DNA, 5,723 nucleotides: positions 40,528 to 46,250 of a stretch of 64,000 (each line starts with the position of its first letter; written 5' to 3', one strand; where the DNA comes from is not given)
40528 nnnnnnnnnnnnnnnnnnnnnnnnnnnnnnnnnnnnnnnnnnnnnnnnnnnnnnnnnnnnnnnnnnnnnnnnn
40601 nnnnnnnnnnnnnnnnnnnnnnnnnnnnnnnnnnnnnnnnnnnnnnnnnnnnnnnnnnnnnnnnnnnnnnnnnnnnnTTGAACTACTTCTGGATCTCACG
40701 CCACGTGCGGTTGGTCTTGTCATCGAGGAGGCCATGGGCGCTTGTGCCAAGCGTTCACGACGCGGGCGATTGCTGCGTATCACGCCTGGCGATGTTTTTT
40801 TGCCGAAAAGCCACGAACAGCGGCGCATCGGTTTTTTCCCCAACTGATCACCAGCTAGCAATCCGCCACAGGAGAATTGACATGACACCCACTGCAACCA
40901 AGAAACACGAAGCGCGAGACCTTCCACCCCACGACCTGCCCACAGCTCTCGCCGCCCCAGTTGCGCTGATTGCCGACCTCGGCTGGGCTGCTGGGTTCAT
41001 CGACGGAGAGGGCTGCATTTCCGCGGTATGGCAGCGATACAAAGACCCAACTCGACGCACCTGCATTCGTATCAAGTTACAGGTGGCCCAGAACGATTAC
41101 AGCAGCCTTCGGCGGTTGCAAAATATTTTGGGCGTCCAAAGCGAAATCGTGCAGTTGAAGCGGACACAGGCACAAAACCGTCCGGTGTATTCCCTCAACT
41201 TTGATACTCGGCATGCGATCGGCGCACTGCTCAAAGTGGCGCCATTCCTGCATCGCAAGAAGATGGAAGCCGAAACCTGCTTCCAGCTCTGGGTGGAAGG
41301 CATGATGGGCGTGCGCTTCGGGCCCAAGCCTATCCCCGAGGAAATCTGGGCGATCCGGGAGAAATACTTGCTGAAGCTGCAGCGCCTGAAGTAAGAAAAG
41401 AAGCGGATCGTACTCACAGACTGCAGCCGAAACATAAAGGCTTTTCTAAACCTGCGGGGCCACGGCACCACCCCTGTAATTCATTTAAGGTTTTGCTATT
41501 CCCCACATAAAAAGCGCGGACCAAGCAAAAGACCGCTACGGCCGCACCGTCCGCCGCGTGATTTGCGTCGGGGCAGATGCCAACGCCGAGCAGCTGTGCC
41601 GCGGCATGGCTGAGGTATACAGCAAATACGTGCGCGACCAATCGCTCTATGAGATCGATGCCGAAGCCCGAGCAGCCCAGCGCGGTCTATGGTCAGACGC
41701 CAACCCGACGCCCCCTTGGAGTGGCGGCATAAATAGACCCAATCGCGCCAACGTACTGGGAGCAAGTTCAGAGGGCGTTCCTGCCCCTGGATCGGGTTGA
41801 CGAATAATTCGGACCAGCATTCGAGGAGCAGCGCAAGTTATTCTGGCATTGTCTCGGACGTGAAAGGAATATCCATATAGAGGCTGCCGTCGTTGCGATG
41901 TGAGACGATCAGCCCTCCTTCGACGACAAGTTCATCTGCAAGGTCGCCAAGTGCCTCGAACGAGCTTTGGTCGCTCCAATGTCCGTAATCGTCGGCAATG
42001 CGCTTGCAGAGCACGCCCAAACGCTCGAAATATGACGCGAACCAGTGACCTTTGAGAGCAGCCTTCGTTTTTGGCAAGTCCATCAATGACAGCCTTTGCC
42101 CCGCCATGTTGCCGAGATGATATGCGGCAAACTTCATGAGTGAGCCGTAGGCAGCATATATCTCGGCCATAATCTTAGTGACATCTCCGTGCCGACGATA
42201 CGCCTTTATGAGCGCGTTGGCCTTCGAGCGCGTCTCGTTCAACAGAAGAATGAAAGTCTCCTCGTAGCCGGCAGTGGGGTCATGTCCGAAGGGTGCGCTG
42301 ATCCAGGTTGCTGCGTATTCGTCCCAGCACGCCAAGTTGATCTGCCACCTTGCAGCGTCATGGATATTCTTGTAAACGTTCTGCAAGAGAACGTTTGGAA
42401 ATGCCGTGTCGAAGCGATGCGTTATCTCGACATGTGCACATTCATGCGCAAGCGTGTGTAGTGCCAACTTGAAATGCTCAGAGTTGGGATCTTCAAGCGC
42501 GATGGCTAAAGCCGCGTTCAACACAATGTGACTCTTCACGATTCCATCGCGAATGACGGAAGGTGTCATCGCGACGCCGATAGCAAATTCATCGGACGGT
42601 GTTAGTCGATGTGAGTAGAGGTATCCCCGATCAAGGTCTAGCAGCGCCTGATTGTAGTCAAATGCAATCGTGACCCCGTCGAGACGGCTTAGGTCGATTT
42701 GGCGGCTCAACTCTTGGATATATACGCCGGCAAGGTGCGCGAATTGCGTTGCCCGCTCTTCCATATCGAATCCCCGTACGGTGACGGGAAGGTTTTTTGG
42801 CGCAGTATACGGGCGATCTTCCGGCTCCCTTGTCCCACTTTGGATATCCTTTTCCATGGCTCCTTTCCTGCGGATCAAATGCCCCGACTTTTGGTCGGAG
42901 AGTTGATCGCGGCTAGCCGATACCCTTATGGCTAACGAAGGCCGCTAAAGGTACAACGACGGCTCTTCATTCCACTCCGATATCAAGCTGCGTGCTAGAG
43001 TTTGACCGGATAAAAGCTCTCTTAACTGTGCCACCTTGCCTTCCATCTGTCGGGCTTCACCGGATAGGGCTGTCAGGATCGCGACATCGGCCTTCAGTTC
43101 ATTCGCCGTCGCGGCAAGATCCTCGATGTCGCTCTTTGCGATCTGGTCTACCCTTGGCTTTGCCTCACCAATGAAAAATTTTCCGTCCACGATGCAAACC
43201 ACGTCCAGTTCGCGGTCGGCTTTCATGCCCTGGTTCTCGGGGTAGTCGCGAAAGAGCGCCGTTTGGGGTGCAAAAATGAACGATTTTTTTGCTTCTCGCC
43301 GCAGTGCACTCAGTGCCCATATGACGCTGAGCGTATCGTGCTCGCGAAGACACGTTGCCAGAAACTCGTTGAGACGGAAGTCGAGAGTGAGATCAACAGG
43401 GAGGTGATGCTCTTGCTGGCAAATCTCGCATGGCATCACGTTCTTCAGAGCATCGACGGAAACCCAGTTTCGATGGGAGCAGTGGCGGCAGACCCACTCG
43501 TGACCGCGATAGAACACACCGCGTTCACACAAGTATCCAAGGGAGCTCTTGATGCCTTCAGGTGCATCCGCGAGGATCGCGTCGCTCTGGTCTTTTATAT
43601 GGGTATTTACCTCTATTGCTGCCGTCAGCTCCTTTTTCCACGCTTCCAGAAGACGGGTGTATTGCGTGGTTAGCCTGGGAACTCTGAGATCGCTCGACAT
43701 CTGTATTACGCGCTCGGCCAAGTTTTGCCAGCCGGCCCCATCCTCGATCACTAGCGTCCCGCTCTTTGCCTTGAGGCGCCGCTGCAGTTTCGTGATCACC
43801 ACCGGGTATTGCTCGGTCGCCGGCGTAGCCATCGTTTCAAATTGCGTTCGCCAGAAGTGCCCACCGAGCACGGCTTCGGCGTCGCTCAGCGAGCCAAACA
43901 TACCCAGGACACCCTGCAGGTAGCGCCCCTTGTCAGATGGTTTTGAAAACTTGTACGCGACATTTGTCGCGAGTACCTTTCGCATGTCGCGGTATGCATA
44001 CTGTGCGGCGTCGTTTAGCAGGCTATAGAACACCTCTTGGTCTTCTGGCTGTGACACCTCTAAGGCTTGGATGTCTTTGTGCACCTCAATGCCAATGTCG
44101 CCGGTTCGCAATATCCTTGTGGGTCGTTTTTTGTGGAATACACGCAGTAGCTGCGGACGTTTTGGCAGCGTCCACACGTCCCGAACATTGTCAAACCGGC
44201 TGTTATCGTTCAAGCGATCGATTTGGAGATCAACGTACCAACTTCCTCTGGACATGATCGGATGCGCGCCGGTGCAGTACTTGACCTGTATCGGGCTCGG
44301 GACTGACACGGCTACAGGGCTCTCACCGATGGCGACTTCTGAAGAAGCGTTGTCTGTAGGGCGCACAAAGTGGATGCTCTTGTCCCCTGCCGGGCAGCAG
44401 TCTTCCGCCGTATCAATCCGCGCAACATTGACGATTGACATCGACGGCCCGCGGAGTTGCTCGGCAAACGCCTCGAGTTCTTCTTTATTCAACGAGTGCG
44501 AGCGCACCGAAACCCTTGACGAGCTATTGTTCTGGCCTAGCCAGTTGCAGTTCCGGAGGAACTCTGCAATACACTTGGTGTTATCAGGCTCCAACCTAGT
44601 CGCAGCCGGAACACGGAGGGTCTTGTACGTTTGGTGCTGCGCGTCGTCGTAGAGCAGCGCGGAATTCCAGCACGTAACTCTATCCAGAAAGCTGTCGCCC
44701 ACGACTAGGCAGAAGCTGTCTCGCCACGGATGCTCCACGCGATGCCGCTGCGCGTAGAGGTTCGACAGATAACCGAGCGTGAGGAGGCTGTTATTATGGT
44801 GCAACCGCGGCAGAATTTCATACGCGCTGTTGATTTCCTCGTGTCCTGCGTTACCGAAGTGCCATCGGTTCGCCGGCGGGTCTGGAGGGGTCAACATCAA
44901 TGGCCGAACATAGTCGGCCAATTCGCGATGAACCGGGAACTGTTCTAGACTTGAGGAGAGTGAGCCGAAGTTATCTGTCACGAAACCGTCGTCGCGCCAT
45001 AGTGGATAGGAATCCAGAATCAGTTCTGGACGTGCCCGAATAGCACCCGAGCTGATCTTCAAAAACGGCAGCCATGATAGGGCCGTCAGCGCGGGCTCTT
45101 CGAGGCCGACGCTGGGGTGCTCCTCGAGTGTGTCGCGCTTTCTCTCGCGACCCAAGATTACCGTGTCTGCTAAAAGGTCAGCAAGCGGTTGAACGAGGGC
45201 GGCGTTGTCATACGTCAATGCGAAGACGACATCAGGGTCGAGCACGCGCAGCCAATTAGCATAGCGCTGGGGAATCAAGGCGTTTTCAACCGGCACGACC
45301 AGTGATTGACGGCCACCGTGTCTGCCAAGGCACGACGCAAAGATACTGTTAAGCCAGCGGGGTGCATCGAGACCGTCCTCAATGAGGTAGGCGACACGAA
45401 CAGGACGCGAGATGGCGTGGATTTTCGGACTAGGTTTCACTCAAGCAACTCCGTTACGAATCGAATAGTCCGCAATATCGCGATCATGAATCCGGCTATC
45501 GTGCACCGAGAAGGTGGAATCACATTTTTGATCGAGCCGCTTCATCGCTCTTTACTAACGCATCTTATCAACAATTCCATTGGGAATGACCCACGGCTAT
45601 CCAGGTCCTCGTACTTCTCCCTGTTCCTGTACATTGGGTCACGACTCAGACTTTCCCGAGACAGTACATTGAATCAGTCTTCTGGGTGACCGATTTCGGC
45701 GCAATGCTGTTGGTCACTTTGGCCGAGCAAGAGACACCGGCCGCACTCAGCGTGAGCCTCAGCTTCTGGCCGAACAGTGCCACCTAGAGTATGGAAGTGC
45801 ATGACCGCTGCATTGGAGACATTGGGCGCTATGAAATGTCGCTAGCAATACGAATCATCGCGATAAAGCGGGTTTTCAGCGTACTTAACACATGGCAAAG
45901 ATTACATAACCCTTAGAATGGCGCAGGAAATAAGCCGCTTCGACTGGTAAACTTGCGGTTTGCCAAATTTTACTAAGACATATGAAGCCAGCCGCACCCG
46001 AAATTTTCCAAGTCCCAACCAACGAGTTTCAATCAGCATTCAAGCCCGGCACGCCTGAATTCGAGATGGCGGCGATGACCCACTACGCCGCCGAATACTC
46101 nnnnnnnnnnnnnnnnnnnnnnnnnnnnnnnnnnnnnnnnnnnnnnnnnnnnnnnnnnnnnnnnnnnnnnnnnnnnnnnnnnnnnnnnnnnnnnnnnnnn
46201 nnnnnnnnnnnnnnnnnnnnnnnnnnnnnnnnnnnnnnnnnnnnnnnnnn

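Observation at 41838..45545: Uncharacterised two-gene locus: 831-aa Zn-ribbon/PD-(D/E)xK-like protein plus a 339-aa HExxH protein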

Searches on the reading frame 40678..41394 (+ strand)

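Call 3: search_protein_families(library=pfam, proteins=[window:40678-41394:+], max_evalue=1)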
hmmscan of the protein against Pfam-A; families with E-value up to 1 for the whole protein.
window:40678-41394:+ (238 aa): 1 family
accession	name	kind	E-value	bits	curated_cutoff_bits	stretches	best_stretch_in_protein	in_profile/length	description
PF00961.24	LAGLIDADG_1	-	3.3e-07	31.6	23.1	1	105-195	2-86/102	LAGLIDADG endonuclease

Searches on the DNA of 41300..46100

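Call 96: search_rna_families(source=window, start=41300, end=46100, threshold=evalue, max_evalue=0.1)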
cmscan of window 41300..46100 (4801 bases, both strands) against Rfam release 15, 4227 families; matches with E-value up to 0.1: 0.
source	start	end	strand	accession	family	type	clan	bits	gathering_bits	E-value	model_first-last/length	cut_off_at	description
